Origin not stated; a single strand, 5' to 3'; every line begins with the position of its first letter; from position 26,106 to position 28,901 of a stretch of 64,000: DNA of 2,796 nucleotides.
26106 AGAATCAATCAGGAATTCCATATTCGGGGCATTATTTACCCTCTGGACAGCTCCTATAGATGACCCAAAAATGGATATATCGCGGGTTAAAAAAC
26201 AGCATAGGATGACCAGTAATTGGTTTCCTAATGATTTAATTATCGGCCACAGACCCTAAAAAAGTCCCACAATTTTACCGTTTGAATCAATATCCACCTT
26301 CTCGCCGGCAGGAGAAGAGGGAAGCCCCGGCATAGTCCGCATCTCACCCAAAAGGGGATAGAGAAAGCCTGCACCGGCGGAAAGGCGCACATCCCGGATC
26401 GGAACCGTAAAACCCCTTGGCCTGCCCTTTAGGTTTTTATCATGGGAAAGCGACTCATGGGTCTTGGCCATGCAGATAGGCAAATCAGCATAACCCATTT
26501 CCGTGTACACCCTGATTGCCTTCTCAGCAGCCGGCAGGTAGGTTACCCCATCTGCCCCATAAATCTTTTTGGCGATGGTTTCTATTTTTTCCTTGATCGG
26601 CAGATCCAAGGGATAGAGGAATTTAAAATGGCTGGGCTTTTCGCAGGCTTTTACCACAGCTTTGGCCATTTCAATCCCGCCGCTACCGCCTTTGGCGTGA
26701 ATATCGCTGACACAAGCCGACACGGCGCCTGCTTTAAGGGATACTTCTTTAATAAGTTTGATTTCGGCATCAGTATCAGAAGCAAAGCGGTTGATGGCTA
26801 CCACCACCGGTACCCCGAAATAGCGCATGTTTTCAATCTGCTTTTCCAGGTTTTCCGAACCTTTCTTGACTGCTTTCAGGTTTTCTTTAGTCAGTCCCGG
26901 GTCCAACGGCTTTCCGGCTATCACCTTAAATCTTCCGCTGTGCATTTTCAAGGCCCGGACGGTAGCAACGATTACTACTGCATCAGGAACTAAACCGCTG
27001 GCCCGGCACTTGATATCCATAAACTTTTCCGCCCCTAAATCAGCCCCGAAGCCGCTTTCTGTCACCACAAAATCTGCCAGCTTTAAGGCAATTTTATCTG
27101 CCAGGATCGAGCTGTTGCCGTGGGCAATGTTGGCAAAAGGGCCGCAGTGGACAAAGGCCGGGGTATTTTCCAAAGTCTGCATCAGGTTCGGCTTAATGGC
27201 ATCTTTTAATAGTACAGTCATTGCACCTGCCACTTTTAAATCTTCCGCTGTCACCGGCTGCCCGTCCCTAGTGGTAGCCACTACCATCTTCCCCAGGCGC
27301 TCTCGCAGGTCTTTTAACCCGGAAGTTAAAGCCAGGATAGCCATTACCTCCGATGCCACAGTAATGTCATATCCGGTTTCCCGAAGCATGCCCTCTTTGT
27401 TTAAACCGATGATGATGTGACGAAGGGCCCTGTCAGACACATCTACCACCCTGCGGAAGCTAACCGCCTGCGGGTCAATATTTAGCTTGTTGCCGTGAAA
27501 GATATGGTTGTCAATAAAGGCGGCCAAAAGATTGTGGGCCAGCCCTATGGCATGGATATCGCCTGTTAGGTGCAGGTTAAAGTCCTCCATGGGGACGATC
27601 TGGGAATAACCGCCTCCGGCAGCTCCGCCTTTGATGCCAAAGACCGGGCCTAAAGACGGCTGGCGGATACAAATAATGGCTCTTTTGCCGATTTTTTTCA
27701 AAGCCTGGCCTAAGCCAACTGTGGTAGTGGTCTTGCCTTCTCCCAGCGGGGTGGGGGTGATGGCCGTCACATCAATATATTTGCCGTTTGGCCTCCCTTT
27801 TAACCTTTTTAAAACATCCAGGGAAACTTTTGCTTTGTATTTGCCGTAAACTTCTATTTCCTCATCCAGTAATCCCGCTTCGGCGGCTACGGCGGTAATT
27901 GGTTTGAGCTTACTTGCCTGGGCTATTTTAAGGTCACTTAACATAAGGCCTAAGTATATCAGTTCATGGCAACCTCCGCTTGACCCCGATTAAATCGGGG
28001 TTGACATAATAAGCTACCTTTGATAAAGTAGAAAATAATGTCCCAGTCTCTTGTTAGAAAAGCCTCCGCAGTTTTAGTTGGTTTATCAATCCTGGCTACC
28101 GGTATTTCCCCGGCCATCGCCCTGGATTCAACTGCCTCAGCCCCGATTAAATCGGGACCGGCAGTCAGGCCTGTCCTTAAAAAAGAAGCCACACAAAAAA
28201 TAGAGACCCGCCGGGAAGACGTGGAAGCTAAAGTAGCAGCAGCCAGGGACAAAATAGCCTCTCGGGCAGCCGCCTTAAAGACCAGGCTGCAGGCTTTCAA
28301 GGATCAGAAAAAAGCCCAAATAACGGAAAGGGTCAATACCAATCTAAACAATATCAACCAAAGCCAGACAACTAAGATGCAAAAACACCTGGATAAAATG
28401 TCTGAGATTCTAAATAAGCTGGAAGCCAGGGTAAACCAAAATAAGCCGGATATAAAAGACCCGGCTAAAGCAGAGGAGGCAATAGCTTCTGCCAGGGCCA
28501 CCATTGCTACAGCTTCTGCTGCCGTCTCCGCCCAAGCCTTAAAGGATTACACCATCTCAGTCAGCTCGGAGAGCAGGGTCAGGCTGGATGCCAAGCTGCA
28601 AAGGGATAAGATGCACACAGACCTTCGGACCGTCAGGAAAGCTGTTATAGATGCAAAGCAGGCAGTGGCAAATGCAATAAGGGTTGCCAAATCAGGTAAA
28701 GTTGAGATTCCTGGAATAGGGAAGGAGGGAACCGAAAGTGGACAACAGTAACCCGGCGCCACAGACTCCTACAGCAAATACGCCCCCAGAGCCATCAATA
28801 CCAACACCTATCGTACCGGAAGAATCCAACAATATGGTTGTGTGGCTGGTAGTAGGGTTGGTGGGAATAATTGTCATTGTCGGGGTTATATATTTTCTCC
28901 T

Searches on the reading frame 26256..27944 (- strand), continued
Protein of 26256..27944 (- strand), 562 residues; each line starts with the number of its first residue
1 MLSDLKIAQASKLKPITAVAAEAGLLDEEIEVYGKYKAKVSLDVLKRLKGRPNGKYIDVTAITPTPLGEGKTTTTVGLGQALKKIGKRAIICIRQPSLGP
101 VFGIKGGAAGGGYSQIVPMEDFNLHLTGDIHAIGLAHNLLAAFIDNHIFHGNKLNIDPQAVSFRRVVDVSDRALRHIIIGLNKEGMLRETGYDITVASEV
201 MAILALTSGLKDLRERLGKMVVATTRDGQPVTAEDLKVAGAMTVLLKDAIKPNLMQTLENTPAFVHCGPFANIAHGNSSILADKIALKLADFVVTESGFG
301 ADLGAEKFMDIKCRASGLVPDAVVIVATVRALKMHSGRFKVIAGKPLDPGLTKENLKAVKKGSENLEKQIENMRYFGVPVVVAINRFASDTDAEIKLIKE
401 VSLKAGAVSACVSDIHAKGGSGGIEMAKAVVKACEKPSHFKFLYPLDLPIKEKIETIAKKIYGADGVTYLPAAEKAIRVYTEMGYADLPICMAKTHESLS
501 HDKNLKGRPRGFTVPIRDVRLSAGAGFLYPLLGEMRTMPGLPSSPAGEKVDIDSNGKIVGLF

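Call 20: find_encoding_contigs(protein=P0005, flank=8000, max_places=2)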
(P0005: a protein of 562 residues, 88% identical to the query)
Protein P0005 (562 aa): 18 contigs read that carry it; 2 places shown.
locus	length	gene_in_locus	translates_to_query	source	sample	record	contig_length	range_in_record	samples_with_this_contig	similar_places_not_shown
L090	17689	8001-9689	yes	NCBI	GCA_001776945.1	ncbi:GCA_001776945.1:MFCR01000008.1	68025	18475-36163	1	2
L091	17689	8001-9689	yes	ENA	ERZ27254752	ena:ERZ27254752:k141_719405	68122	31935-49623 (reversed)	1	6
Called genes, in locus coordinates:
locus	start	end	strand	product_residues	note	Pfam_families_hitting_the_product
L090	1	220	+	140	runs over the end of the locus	PF01850:PIN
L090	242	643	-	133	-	-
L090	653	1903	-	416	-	PF00070:Pyr_redox (faint), PF00890:FAD_binding_2, PF01134:GIDA (faint), PF01266:DAO (weak), PF03486:HI0933_like, PF12831:FAD_oxidored, PF13450:NAD_binding_8 (weak), PF22780:HI0933_like_1st, +2 more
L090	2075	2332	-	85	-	-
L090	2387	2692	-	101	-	PF02325:CCB3_YggT (weak)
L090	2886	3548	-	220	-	PF00027:cNMP_binding, PF13545:HTH_Crp_2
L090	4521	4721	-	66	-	-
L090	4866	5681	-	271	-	PF00657:Lipase_GDSL, PF13472:Lipase_GDSL_2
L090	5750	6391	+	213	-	PF23477:zf_Tbcl_2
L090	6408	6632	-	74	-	-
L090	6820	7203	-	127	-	-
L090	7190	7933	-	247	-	-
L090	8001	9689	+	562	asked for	PF01268:FTHFS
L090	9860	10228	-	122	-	-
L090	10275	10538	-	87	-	PF01541:GIY-YIG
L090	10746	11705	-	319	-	PF01073:3Beta_HSD, PF01370:Epimerase, PF02719:Polysacc_synt_2 (faint), PF04321:RmlD_sub_bind, PF07993:NAD_binding_4 (faint), PF16363:GDP_Man_Dehyd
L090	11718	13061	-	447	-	PF00817:IMS, PF21999:IMS_HHH_1, PF11799:IMS_C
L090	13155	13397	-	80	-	-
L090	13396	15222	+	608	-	-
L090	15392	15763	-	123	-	-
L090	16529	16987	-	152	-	PF12686:DUF3800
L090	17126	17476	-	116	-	PF02452:PemK_toxin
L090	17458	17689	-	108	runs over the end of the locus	-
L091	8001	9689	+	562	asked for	PF01268:FTHFS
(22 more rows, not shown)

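Call 57: search_protein_families(library=pfam, proteins=[L090:10275-10538:-, L090:9860-10228:-, L086:10389-11465:-, L086:9690-9935:-], max_evalue=0.01)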
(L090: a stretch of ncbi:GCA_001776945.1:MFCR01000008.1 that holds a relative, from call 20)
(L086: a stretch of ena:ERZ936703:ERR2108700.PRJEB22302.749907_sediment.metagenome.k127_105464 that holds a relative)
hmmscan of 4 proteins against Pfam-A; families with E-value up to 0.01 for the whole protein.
L090:10275-10538:- (87 aa): 2 families
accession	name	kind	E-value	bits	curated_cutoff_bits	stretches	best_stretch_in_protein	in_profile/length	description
PF01541.30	GIY-YIG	-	6.4e-16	58.9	22.6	1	1-67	1-70/78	GIY-YIG catalytic domain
PF10544.15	T5orf172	-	3e-05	24.9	20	1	3-46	2-42/101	T5orf172 domain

L090:9860-10228:- (122 aa): 1 family
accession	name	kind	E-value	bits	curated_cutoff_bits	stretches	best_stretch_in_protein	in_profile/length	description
PF08334.16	T2SSG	-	8.4e-05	23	21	1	42-106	6-74/108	Type II secretion system (T2SS), protein G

L086:10389-11465:- (358 aa): 0 families

L086:9690-9935:- (81 aa): 0 families

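Call 91: search_protein_families(library=phrogs, proteins=[L090:10275-10538:-], max_evalue=0.01)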
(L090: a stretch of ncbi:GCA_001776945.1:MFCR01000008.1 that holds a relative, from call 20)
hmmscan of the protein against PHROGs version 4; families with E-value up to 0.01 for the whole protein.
L090:10275-10538:- (87 aa): 3 families
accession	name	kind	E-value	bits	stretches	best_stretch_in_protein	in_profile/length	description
phrog_5123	-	DNA, RNA and nucleotide metabolism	0.00058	20.8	1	1-31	1-31/152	homing endonuclease with GIY-YIG motif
phrog_314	-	DNA, RNA and nucleotide metabolism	0.00063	19.8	1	1-40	178-215/574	homing endonuclease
phrog_7168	-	DNA, RNA and nucleotide metabolism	0.0027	18.2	1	1-35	1-34/284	homing endonuclease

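Call 94: find_encoding_contigs(protein=P0008, flank=6000, max_places=2)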
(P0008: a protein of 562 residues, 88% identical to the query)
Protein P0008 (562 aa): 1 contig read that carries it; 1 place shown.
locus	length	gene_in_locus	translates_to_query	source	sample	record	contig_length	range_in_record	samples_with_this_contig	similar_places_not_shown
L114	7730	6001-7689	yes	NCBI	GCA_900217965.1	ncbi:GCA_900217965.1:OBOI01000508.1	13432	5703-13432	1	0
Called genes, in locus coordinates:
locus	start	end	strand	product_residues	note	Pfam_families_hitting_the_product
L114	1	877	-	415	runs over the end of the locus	PF00070:Pyr_redox (faint), PF00890:FAD_binding_2, PF01134:GIDA (weak), PF01262:AlaDh_PNT_C (faint), PF01266:DAO (faint), PF03486:HI0933_like, PF12831:FAD_oxidored, PF22780:HI0933_like_1st, +3 more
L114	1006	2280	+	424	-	PF04542:Sigma70_r2 (weak), PF07638:Sigma70_ECF (weak), PF04545:Sigma70_r4, PF08281:Sigma70_r4_2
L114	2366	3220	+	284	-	-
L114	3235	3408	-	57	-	-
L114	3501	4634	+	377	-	PF00486:Trans_reg_C (weak)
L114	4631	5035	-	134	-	-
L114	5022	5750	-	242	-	-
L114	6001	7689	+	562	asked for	PF01268:FTHFS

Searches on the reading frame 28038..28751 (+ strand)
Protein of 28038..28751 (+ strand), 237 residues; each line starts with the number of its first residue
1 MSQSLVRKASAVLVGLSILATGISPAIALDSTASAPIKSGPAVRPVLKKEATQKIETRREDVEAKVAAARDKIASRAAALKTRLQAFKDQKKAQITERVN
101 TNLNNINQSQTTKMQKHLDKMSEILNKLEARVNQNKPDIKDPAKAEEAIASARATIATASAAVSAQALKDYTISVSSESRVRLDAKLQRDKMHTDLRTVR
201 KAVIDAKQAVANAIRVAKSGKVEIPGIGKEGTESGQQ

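Call 7: search_protein_families(library=pfam, proteins=[window:28038-28751:+], max_evalue=0.1)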
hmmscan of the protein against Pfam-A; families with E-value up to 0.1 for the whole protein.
window:28038-28751:+ (237 aa): 3 families
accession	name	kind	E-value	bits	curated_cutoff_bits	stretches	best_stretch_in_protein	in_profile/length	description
PF05236.20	TAF4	-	0.0085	16.3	33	1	81-182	93-201/262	Transcription initiation factor TFIID component TAF4 family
PF04513.17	Baculo_PEP_C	-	0.08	13.4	38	1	54-131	24-100/140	Baculovirus polyhedron envelope protein, PEP, C terminus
PF01442.23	Apolipoprotein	-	0.087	13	90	1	47-138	82-169/190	Apolipoprotein A1/A4/E domain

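Call 34: find_related_loci(query=A2, collection=metagenome_contigs, flank=8000)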
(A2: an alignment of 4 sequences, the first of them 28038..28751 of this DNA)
Query A2 (237 aa) in metagenome_contigs; peptide patterns used: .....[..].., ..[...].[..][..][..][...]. (x = any residue, [..] = any of these).
391 stretches matched a pattern; 15 encode a relative of the query (tblastn E <= 1e-3); 15 distinct loci.
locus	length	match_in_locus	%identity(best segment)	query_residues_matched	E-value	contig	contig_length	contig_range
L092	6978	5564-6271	64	1-237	2e-90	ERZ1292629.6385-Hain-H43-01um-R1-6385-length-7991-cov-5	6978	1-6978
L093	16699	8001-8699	58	1-237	1e-83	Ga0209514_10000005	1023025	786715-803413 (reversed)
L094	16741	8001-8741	60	1-237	1e-82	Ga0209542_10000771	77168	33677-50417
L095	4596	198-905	57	1-236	7e-81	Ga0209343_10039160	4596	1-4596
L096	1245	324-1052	60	1-236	1e-80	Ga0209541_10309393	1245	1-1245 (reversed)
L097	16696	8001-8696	53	1-237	1e-71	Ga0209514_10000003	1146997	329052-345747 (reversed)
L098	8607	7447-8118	52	10-236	2e-66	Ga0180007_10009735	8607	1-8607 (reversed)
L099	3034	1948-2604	50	11-237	4e-66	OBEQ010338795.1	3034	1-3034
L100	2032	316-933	59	1-220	8e-67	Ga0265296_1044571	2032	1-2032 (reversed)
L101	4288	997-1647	51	12-232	8e-60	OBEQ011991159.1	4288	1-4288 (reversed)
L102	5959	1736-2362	46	11-237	1e-57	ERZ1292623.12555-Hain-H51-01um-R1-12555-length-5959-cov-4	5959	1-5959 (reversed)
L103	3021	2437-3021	53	12-213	1e-56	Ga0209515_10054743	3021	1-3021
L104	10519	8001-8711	47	11-237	8e-54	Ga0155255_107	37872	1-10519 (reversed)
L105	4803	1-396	68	109-237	4e-48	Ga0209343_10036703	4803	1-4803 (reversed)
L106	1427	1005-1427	40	6-132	6e-23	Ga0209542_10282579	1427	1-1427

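Call 57: search_protein_families(library=pfam, proteins=[L092:2869-3282:+, L098:6592-7257:-], max_evalue=0.01)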
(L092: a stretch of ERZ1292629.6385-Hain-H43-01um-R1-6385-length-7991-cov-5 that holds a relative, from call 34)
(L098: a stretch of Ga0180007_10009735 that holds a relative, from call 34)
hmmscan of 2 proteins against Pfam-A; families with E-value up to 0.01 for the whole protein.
L092:2869-3282:+ (138 aa): 1 family
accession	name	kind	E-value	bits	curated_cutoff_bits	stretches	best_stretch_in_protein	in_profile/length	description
PF11645.14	PDDEXK_5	-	5.3e-31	107.9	26.1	1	7-136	2-136/138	PD-(D/E)XK endonuclease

L098:6592-7257:- (221 aa): 3 families
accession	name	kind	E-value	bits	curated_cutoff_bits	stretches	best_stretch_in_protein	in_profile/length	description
PF01230.28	HIT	-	1.2e-10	42.3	21.5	1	36-118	8-94/98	HIT domain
PF04677.20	CwfJ_C_1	-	0.00079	19.7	21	1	45-119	37-109/122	Protein similar to CwfJ C-terminus 1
PF11969.13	DcpS_C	-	0.0026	18.6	24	1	34-118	15-101/114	Scavenger mRNA decapping enzyme C-term binding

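Call 58: search_protein_families(library=ncbifam, proteins=[L092:2869-3282:+], max_evalue=0.1)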
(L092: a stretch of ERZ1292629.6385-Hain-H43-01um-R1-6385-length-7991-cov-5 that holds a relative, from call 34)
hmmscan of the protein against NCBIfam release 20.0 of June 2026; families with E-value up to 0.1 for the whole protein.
L092:2869-3282:+ (138 aa): 0 families

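Call 91: search_protein_families(library=phrogs, proteins=[L092:2869-3282:+], max_evalue=0.01)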
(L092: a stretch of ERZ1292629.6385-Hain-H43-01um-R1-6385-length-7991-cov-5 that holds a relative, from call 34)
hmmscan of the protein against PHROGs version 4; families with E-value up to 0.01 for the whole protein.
L092:2869-3282:+ (138 aa): 1 family
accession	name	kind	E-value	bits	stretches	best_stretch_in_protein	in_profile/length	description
phrog_5018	-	unknown function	4.1e-19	70.1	1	8-97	4-94/134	-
